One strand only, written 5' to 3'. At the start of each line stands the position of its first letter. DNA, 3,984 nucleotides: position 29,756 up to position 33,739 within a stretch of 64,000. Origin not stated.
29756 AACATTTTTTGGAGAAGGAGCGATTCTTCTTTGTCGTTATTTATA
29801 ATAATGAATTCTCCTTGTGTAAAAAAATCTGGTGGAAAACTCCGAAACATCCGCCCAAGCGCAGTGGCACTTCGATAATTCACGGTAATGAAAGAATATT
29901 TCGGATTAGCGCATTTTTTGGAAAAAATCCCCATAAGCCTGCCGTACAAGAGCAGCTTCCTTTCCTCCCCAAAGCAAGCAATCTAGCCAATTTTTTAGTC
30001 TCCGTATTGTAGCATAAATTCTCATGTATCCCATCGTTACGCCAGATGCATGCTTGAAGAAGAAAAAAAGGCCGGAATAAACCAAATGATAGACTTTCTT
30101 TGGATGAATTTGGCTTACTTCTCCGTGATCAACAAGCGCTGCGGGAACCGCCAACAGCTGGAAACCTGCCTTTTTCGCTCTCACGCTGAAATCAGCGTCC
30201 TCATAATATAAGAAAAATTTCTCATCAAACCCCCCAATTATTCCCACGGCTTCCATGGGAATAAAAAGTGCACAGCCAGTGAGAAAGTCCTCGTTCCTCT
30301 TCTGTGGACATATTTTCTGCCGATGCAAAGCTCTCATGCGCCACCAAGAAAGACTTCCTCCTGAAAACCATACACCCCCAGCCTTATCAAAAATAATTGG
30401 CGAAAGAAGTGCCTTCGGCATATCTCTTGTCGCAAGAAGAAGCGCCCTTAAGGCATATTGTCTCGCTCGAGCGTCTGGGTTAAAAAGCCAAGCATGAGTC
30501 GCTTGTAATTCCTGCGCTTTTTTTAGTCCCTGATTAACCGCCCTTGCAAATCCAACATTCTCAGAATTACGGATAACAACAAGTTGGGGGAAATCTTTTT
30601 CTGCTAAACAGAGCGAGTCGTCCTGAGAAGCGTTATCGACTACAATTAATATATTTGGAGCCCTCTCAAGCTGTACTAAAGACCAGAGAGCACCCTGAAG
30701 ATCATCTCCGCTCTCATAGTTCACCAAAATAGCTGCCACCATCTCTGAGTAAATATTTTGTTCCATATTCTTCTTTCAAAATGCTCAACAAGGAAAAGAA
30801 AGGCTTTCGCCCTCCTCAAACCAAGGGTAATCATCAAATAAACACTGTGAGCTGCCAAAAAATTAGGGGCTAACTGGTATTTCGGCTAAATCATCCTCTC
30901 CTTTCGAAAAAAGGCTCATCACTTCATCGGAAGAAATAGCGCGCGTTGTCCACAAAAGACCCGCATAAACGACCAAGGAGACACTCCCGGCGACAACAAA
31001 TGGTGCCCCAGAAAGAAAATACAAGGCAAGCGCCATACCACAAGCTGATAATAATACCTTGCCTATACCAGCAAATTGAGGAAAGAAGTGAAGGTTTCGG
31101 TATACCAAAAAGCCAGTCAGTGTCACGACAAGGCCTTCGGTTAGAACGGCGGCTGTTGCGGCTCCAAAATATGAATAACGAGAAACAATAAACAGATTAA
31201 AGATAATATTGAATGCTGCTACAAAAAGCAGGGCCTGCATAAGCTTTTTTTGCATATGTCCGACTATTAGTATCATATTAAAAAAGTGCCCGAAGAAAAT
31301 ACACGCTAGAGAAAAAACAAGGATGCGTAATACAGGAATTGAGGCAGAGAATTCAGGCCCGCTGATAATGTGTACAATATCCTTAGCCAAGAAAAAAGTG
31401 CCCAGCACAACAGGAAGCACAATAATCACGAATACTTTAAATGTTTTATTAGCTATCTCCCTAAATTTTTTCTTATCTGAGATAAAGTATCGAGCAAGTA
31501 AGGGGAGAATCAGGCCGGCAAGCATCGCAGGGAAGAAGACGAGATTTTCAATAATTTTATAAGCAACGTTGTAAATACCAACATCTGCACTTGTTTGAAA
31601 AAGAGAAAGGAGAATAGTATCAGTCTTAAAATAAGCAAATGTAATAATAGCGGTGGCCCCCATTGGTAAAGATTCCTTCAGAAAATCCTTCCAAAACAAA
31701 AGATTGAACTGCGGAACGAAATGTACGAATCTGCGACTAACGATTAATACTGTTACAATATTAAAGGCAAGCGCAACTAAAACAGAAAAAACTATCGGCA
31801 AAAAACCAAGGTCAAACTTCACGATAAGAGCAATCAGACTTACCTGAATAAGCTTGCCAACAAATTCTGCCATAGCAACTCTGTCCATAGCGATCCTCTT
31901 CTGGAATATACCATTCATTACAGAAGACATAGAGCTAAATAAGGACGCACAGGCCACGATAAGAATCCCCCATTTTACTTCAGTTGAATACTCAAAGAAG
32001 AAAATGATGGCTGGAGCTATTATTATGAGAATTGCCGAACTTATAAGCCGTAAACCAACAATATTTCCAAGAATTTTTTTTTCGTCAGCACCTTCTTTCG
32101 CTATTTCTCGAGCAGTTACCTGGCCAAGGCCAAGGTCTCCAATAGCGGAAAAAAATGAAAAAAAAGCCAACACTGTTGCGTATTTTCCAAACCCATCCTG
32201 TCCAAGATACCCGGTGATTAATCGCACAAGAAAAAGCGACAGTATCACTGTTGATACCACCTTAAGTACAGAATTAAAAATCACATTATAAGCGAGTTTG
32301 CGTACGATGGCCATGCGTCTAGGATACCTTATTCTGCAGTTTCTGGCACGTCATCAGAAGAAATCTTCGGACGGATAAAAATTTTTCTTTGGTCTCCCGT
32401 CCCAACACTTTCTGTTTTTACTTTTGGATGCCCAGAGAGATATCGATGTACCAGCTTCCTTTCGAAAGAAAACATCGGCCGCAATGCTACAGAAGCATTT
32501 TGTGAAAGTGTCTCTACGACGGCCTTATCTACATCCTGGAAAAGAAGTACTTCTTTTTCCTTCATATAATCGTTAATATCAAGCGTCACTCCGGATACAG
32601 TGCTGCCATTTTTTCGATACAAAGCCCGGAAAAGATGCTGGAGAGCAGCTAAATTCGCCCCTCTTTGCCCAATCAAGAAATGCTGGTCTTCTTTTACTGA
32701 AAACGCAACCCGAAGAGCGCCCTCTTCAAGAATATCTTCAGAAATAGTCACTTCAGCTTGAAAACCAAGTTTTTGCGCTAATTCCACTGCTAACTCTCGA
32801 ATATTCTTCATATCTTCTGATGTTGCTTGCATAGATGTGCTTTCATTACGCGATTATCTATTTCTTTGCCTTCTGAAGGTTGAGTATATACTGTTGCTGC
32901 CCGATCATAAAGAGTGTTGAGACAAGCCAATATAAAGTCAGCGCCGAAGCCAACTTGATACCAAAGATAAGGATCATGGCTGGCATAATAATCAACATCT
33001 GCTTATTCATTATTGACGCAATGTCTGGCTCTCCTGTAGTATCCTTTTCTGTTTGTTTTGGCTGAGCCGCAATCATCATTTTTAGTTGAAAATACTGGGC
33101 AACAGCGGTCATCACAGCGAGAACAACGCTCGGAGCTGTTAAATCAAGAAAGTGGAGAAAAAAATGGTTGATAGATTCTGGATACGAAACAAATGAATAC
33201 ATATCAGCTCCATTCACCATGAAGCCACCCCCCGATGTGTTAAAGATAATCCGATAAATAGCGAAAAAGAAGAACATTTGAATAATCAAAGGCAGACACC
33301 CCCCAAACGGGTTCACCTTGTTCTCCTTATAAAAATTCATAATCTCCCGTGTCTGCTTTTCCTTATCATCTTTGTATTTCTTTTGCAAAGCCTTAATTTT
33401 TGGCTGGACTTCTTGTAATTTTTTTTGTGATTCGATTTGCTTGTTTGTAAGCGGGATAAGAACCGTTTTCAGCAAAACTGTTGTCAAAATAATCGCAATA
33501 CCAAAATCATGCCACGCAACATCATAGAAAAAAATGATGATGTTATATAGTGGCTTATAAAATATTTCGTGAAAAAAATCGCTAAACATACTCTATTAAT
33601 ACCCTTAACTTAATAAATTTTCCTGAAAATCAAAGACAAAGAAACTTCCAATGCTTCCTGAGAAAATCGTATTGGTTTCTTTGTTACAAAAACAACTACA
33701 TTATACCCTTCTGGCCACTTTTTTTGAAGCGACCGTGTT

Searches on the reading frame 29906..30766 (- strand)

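Call 10: search_protein_families(library=pfam, proteins=[window:29906-30766:-])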
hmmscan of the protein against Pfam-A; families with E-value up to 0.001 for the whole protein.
window:29906-30766:- (286 aa): 4 families
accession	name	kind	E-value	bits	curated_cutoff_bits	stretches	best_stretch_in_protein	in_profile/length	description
PF00535.33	Glycos_transf_2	-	2.3e-11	44.4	23.3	1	13-166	3-156/168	Glycosyl transferase family 2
PF13641.12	Glyco_tranf_2_3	-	2.4e-07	31.4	27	1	10-215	3-212/230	Glycosyltransferase like family 2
PF13632.12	Glyco_trans_2_3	-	0.00021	21.6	27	1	119-218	29-126/198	Glycosyl transferase family group 2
PF02709.20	Glyco_transf_7C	-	0.00087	19.3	23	0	162-209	19-67/78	N-terminal domain of galactosyltransferase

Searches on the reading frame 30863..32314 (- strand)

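Call 10: search_protein_families(library=pfam, proteins=[window:30863-32314:-])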
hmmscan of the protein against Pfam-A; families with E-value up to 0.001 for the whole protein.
window:30863-32314:- (483 aa): 2 families
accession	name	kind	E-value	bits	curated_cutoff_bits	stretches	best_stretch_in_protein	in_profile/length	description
PF01943.22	Polysacc_synt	-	3e-28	99.5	28.2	1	10-276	4-273/274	Polysaccharide biosynthesis protein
PF13440.11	Polysacc_synt_3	-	2.8e-24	86.3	23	1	37-326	6-292/293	Polysaccharide biosynthesis protein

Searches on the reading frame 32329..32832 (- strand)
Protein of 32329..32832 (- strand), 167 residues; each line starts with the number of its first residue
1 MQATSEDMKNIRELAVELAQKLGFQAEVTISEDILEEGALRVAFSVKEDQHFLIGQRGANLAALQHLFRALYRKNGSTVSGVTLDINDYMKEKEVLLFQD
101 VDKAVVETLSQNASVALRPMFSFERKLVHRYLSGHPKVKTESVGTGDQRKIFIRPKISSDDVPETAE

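Call 9: search_protein_families(library=pfam, proteins=[window:32329-32832:-])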
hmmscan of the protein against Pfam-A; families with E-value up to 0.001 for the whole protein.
window:32329-32832:- (167 aa): 2 families
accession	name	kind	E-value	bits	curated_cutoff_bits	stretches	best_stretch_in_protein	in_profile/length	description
PF01424.28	R3H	-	2.4e-12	47.1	26.8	1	105-155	10-60/60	R3H domain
PF13083.13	KH_KhpA-B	-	1.9e-05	24.9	32.1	1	13-79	2-69/73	KhpA/KhpB, KH domain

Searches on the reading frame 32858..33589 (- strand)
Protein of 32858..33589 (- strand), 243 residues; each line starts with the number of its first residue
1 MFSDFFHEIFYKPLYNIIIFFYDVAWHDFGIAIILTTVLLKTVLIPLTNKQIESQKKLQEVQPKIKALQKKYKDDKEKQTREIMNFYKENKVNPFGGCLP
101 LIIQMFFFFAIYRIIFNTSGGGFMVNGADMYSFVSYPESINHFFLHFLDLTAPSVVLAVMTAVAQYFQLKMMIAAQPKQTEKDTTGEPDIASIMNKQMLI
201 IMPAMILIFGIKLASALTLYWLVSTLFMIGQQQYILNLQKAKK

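Call 9: search_protein_families(library=pfam, proteins=[window:32858-33589:-])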
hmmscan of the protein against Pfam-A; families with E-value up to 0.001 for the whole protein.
window:32858-33589:- (243 aa): 1 family
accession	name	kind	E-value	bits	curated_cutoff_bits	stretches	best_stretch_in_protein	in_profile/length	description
PF02096.25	60KD_IMP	-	8.9e-52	175.8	35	1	29-235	1-161/163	60Kd inner membrane protein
